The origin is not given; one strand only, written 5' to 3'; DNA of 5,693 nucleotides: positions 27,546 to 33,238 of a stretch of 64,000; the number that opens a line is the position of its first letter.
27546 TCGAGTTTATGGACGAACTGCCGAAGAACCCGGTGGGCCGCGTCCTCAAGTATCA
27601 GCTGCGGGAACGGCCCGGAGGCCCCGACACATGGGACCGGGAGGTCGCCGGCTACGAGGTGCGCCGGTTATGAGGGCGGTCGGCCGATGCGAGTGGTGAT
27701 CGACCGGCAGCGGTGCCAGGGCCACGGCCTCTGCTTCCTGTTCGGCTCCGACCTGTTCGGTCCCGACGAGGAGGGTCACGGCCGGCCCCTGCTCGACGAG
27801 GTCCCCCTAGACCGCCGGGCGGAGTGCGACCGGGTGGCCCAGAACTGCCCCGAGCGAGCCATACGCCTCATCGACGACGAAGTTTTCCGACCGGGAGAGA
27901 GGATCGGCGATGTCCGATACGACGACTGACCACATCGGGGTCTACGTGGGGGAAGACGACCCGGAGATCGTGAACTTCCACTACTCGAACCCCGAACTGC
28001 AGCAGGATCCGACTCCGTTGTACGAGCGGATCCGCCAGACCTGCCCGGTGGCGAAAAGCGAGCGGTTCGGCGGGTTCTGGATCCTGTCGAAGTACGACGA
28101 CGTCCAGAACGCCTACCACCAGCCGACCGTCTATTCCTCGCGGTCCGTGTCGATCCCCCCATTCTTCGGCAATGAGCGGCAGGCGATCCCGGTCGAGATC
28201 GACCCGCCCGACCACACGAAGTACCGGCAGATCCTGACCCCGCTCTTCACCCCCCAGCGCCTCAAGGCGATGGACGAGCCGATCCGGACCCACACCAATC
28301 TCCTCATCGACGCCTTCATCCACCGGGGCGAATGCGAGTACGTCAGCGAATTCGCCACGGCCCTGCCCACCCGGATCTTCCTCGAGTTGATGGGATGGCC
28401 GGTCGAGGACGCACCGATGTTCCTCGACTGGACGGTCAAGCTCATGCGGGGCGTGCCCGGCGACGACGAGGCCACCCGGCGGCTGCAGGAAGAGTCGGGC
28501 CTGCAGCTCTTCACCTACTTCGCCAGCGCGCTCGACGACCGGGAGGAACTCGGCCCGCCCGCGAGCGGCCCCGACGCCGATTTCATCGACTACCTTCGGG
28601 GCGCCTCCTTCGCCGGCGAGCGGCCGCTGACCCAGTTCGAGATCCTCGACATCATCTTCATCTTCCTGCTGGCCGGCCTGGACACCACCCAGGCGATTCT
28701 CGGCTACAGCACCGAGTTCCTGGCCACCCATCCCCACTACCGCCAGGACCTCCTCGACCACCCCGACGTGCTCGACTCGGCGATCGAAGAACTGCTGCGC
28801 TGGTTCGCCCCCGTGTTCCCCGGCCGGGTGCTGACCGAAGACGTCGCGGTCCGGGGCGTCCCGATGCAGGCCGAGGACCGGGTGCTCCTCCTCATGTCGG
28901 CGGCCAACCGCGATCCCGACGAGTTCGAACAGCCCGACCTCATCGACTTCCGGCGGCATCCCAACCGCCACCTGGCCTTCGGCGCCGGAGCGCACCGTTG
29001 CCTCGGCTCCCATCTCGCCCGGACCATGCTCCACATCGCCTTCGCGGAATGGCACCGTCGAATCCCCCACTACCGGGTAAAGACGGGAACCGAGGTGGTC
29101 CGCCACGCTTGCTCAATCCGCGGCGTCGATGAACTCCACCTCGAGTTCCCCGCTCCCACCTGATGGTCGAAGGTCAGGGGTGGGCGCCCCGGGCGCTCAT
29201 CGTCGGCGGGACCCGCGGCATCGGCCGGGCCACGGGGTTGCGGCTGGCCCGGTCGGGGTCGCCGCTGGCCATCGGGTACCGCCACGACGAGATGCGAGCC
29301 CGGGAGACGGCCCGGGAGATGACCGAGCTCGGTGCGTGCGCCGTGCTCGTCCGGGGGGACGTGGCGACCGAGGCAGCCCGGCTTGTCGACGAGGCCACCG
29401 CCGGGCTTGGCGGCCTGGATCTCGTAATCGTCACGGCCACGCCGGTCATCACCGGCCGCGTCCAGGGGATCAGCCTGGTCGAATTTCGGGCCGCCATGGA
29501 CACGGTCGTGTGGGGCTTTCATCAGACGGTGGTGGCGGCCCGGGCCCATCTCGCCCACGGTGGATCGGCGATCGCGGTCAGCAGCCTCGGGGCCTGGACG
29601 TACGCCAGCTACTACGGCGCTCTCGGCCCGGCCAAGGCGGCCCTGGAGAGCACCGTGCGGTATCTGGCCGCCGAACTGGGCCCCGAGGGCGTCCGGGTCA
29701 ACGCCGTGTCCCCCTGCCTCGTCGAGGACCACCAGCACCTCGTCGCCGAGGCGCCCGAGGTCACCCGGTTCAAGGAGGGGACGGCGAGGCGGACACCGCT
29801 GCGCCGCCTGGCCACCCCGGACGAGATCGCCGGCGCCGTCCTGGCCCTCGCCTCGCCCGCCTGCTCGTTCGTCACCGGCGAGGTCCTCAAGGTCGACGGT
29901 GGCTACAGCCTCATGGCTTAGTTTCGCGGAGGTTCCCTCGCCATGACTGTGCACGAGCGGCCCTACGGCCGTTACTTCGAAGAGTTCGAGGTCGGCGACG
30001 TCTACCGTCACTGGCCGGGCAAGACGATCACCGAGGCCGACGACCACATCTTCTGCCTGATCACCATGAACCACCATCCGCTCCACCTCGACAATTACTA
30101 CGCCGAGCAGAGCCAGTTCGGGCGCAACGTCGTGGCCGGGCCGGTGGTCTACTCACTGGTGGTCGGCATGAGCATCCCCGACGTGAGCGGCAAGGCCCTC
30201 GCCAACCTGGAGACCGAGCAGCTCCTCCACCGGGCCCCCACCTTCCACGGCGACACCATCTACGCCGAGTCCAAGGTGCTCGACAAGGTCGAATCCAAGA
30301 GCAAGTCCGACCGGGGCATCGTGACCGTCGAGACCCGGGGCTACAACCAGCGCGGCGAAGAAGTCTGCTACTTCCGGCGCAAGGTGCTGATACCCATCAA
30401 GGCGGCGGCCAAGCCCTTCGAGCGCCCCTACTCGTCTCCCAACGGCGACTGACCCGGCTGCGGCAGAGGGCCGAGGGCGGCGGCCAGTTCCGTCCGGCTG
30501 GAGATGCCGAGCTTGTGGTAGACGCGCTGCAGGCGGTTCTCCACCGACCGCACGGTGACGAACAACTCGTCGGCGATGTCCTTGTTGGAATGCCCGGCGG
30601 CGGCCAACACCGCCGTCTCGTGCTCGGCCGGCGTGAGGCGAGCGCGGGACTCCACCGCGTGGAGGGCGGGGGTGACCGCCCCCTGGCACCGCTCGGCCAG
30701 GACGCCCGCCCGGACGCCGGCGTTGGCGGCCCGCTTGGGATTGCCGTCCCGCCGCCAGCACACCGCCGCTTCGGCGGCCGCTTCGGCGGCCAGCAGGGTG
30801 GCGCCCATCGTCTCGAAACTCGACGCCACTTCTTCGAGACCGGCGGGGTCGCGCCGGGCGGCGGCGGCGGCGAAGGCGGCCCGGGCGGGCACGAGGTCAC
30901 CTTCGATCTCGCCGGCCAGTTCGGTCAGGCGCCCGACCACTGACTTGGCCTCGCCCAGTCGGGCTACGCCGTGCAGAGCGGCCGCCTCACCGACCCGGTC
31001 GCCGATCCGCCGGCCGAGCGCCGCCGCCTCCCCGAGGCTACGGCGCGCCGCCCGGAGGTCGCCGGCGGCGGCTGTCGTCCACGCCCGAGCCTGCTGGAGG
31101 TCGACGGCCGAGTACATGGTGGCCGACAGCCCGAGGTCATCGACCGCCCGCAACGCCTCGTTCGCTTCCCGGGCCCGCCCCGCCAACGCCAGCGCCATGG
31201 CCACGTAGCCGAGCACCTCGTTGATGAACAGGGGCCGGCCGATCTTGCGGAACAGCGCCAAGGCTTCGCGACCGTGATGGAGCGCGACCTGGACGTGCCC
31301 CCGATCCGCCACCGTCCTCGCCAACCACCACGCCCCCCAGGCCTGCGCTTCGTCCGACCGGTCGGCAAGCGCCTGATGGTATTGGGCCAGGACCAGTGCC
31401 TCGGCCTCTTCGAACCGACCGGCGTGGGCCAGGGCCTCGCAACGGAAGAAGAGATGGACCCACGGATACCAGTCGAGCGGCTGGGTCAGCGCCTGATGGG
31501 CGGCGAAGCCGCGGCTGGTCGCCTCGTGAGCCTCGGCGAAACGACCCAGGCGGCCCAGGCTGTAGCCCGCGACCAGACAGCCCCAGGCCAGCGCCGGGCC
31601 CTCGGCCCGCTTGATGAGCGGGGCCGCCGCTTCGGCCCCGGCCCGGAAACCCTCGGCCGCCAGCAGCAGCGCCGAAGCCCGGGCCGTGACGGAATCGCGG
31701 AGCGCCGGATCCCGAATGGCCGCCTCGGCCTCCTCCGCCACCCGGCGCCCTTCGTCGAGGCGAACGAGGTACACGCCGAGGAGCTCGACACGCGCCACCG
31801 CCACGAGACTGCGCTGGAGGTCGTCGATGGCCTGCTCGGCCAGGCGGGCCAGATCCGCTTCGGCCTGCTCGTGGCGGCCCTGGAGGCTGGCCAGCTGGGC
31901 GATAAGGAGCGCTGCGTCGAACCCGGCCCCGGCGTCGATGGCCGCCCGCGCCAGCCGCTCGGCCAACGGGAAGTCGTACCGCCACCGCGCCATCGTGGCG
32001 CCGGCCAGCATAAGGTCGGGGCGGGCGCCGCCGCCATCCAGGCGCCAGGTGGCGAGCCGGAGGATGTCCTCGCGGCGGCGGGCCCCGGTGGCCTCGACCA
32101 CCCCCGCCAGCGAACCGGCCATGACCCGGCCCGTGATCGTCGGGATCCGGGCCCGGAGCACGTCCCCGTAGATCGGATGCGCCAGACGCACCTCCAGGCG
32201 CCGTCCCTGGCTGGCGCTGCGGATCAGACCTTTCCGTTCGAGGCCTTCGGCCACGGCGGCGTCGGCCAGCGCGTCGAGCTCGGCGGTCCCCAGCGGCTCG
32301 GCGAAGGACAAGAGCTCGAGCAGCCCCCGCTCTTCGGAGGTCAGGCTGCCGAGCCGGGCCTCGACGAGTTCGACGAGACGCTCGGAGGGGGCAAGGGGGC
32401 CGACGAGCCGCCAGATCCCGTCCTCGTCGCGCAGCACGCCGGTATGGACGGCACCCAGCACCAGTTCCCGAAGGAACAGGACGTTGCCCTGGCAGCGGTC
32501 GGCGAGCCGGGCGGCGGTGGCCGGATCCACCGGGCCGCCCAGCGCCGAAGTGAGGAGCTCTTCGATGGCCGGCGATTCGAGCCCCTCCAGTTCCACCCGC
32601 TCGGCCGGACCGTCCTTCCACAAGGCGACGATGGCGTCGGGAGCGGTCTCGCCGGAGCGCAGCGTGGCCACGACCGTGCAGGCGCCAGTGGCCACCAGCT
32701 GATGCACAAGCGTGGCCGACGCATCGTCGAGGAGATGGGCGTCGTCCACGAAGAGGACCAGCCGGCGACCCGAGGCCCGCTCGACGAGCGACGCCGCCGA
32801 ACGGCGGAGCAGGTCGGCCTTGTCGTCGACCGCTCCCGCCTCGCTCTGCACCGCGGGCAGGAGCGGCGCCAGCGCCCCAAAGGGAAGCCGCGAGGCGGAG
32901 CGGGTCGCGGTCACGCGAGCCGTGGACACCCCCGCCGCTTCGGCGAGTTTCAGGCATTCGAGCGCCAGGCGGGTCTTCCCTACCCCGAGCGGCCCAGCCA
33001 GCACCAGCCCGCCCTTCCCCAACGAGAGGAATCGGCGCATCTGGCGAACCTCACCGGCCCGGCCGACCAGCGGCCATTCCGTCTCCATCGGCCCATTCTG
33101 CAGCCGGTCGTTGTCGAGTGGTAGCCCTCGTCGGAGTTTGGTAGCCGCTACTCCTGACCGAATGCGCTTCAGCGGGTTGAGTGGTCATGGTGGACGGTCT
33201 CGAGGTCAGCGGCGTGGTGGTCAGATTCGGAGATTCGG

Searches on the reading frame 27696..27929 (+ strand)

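Call 32: search_protein_families(library=pfam, proteins=[window:27696-27929:+], max_evalue=0.001)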
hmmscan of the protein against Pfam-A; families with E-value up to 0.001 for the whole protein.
window:27696-27929:+ (77 aa): 2 families
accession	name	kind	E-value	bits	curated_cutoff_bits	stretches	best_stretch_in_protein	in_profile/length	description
PF13459.11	Fer4_15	-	2e-10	41.6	22.4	1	2-57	3-65/66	4Fe-4S single cluster domain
PF13370.11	Fer4_13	-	0.0002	22.5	24.5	1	2-57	1-57/58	4Fe-4S single cluster domain of Ferredoxin I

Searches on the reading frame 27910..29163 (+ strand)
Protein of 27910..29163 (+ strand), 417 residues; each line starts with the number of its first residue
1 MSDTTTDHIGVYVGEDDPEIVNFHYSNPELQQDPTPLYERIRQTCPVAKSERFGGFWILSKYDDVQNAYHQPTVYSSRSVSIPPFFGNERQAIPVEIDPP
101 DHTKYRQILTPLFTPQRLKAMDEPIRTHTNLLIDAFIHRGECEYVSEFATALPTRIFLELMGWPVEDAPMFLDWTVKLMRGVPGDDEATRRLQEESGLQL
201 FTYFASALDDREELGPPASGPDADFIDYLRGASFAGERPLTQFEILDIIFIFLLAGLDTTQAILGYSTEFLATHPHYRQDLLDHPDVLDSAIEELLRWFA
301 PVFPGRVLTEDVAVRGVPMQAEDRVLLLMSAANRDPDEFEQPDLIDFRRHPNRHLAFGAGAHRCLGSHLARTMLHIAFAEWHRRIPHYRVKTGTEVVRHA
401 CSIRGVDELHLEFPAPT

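Call 10: search_protein_families(library=pfam, proteins=[window:27910-29163:+], max_evalue=0.01)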
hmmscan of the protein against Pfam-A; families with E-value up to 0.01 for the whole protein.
window:27910-29163:+ (417 aa): 1 family
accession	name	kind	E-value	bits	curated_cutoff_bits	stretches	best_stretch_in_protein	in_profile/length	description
PF00067.27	p450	-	1.8e-23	83.5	22.8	1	216-379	232-426/462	Cytochrome P450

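Call 54: search_solved_structures(query=window:27910-29163:+, max_evalue=1e-30)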
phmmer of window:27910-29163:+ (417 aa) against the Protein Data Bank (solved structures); distinct sequences matched with E-value up to 1e-30: 241 (the best 60 are shown).
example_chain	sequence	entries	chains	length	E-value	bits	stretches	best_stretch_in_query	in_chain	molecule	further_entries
8ckn_A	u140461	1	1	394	9.3e-57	196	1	38-390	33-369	P450 heme-thiolate protein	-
8amo_A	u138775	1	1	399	9.5e-57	195.9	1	38-390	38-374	Putative cytochrome P450 143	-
8amq_A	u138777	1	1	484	1.6e-56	195.2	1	38-390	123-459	Probable ferredoxin,Putative cytochrome P450 143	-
4l6g_A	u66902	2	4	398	1.3e-53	185.6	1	24-396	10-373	P450cin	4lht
1t2b_A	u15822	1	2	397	3.5e-53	184.2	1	24-396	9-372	P450cin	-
4fb2_A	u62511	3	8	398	3.5e-53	184.2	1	24-396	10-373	P450cin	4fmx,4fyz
3bdz_A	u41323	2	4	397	3.6e-53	184.2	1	24-396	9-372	P450cin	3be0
4l77_A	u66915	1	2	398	3.6e-53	184.1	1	24-396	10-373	P450cin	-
8gtl_A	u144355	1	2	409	8.9e-53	182.9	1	53-412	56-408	cytochrome P450 CYP101D5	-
3lxh_A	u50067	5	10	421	1e-52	182.7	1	35-413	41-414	Cytochrome P450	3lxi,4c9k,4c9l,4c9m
4c9n_A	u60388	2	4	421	4.4e-52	180.6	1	35-413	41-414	CYTOCHROME P450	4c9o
6wgw_A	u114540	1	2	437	4.5e-52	180.5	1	35-413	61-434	Cytochrome P450 101D1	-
4dxy_A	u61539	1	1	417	4.8e-52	180.5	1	53-414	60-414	Cytochrome P450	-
4c9p_A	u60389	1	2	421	5.1e-52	180.4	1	35-413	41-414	CYTOCHROME P450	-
3nv5_A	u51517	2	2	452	8.6e-52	179.6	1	53-414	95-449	Cytochrome P450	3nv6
1j51_A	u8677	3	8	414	6.6e-50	173.4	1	53-413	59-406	CYTOCHROME P450CAM | Cytochrome P450-cam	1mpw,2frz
1gjm_A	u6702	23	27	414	9e-50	173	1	53-413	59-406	CYTOCHROME P450-CAM | Cytochrome P450CAM | CYTOCHROME P450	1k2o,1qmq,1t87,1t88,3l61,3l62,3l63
2a1m_A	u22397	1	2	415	9e-50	173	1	53-413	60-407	Cytochrome P450-cam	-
2gqx_A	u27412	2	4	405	1.6e-49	172.2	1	53-413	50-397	Cytochrome P450-cam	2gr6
2fer_A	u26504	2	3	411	1.6e-49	172.1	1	53-413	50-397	Cytochrome P450-cam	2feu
1iwj_A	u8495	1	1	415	1.7e-49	172.1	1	53-413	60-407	CYTOCHROME P450-CAM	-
1cp4_A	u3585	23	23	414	1.7e-49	172.1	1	53-413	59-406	CYTOCHROME P450-CAM | CYTOCHROME P450CAM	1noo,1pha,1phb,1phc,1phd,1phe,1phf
1gek_A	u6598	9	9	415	1.7e-49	172.1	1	53-413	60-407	CYTOCHROME P450CAM | CYTOCHROME P450-CAM | Camphor 5-monooxygenase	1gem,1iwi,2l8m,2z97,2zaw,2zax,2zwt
1lwl_A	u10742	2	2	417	1.7e-49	172.1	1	53-413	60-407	Cytochrome P450-cam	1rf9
1p2y_A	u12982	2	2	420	1.7e-49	172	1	53-413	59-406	Cytochrome P450-cam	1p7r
2fe6_A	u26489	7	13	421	1.8e-49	172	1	53-413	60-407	Cytochrome P450-cam | Camphor 5-monooxygenase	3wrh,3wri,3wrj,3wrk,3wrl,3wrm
2qbn_A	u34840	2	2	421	1.8e-49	172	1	53-413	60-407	Cytochrome P450-cam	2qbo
2qbl_A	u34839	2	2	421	1.8e-49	172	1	53-413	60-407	Cytochrome P450-cam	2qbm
2h7r_A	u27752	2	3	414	2.3e-49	171.6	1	53-413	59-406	Cytochrome P450-cam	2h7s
1akd_A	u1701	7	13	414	3.1e-49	171.2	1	53-413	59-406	CYTOCHROME P450CAM | CYTOCHROME P450-CAM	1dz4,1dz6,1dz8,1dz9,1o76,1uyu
1c8j_A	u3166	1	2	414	3.2e-49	171.2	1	53-413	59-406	CYTOCHROME P450-CAM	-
1iwk_A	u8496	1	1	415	4.3e-49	170.7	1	53-413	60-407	CYTOCHROME P450-CAM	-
2a1n_A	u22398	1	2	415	4.4e-49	170.7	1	53-413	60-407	Cytochrome P450-cam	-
2a1o_A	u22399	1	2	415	4.5e-49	170.7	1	53-413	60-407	Cytochrome P450-cam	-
2cp4_A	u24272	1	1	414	8.2e-49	169.8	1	53-413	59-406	CYTOCHROME P450-CAM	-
1t85_A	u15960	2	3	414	8.5e-49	169.7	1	53-413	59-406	Cytochrome P450-cam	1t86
1geb_A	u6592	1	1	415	1.1e-48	169.3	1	53-413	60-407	CYTOCHROME P450-CAM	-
3tyw_A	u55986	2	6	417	1.2e-48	169.2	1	41-411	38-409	Putative cytochrome P450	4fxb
4rm4_A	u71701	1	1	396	1.8e-48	168.7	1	30-392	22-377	Cytochrome P450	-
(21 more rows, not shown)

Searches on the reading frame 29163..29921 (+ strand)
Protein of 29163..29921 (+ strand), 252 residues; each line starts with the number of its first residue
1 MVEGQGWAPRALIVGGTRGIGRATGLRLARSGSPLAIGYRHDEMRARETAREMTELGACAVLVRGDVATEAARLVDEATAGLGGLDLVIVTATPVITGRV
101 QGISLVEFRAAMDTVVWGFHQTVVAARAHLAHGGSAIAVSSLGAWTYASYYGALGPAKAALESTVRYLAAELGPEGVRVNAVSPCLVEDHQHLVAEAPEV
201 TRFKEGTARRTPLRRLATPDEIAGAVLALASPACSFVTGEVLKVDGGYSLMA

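Call 10: search_protein_families(library=pfam, proteins=[window:29163-29921:+], max_evalue=0.01)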
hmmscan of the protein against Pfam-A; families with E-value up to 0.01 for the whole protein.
window:29163-29921:+ (252 aa): 3 families
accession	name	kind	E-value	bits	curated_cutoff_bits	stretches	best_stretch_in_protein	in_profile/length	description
PF13561.12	adh_short_C2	-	4.4e-51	174.2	27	1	17-249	5-236/236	Enoyl-(Acyl carrier protein) reductase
PF00106.31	adh_short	-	2.1e-24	86.6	26.6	1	11-188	3-183/195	short chain dehydrogenase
PF08659.16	KR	-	0.00014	22.3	22.6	1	12-169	4-164/180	KR domain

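Call 86: search_protein_families(library=ncbifam, proteins=[window:29163-29921:+], max_evalue=1e-20)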
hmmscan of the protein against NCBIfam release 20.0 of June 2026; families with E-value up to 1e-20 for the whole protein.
window:29163-29921:+ (252 aa): 83 families (the best 25 are shown)
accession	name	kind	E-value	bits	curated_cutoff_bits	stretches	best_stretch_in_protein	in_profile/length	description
NF005975.0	PRK08063.1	equivalog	1e-43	149.4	328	1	11-251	7-249/250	enoyl-[acyl-carrier-protein] reductase FabL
NF005559.1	PRK07231.1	subfamily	3.4e-41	141.4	215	1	11-249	7-248/249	glucose 1-dehydrogenase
NF005752.0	PRK07576.1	subfamily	6.8e-35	120.7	321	1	10-250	11-252/271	SDR family oxidoreductase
NF052558.1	MBtsdlDhBudC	equivalog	1.1e-34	120.1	270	1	12-249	7-242/250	meso-2,3-butanediol dehydrogenase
NF004791.0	PRK06138.1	equivalog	5.4e-34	117.6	312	1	11-249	8-250/252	SDR family oxidoreductase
NF053807.1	RhamDHLra1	equivalog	9.7e-34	117.2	400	1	11-248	7-247/252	L-rhamnose 1-dehydrogenase Lra1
NF005909.0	PRK07890.1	subfamily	1.8e-33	115.9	258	1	14-247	13-256/260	short chain dehydrogenase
NF005681.0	PRK07478.1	subfamily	5.1e-33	114.5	267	1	11-250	9-251/254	SDR family oxidoreductase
NF005214.0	PRK06701.1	subfamily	5.3e-33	114.5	413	1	10-249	50-290/293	SDR family oxidoreductase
NF004782.0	PRK06128.1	equivalog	1.1e-32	113.3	481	1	9-250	56-299/300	SDR family oxidoreductase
NF005449.0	PRK07041.1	equivalog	2.3e-32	112.8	257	1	10-250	9-239/240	SDR family oxidoreductase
NF005717.0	PRK07533.1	equivalog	2.3e-32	112.7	337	1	11-251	14-258/259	enoyl-ACP reductase FabI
NF009466.0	PRK12826.1-2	subfamily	2.4e-32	112.4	222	1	10-249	5-245/248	3-oxoacyl-ACP reductase FabG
NF005400.0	PRK06947.1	equivalog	5.3e-32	111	367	1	11-247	9-251/252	SDR family oxidoreductase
NF009384.0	PRK12743.1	equivalog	2e-31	109.1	264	1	10-251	8-250/258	SDR family oxidoreductase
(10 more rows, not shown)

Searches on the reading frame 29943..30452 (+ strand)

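Call 10: search_protein_families(library=pfam, proteins=[window:29943-30452:+], max_evalue=0.01)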
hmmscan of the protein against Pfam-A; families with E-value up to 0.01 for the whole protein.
window:29943-30452:+ (169 aa): 3 families
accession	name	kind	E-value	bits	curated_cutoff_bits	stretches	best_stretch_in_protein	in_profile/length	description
PF19315.5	MC_hydratase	-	3.4e-19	69.6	26.5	1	6-155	18-169/353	Mesaconyl-CoA hydratase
PF01575.25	MaoC_dehydratas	-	1.4e-15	57.4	27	1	17-131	6-119/123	MaoC like domain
PF13452.11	FAS1_DH_region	-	2.3e-06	28.2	22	1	42-142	27-130/132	FAS1-like, dehydratase domain region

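Call 86: search_protein_families(library=ncbifam, proteins=[window:29949-30452:+], max_evalue=1e-20)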
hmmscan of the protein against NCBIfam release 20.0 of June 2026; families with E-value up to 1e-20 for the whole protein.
window:29949-30452:+ (167 aa): 1 family
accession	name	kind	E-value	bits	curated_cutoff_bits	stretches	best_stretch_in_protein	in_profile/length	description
NF038241.1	RipB_Ich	equivalog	3.6e-42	144.2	340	1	7-149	21-163/175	(R)-specific enoyl-CoA hydratase RipB/Ich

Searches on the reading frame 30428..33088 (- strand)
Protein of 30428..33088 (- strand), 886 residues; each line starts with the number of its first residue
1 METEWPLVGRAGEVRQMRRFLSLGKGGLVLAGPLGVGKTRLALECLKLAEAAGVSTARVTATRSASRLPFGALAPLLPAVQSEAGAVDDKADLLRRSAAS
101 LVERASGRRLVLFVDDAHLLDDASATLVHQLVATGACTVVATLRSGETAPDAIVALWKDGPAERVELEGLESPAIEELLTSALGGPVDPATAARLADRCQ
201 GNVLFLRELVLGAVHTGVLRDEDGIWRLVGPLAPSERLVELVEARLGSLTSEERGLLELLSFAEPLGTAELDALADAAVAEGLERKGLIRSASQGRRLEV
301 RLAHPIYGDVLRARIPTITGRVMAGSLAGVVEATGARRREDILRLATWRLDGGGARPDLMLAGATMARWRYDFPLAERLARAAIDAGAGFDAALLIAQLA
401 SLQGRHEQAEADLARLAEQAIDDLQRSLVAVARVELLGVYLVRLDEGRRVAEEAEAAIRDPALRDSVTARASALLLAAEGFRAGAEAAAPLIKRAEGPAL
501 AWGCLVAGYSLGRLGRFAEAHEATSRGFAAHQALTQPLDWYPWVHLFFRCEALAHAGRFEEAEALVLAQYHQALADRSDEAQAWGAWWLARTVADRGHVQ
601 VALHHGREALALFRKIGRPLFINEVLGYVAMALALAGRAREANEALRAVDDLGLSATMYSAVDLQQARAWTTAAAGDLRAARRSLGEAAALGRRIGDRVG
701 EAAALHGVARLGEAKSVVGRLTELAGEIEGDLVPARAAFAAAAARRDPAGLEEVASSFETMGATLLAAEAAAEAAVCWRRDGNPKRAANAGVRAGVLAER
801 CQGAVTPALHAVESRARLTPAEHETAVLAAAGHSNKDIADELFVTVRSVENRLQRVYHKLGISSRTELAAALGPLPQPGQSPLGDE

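Call 10: search_protein_families(library=pfam, proteins=[window:30428-33088:-], max_evalue=0.01)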
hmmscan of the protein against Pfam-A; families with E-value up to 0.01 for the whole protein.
window:30428-33088:- (886 aa): 4 families
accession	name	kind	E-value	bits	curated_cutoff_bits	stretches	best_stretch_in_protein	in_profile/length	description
PF13191.12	AAA_16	-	1.7e-10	42.1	32.6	1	6-134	1-158/167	AAA ATPase domain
PF00196.25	GerE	-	1.1e-09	38.2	23.5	1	818-869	3-54/57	Bacterial regulatory proteins, luxR family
PF13401.12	AAA_22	-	1.4e-08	35.5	27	1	24-133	4-109/130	AAA domain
PF08281.18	Sigma70_r4_2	-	0.0013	18.7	25.7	1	831-857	25-51/54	Sigma-70, region 4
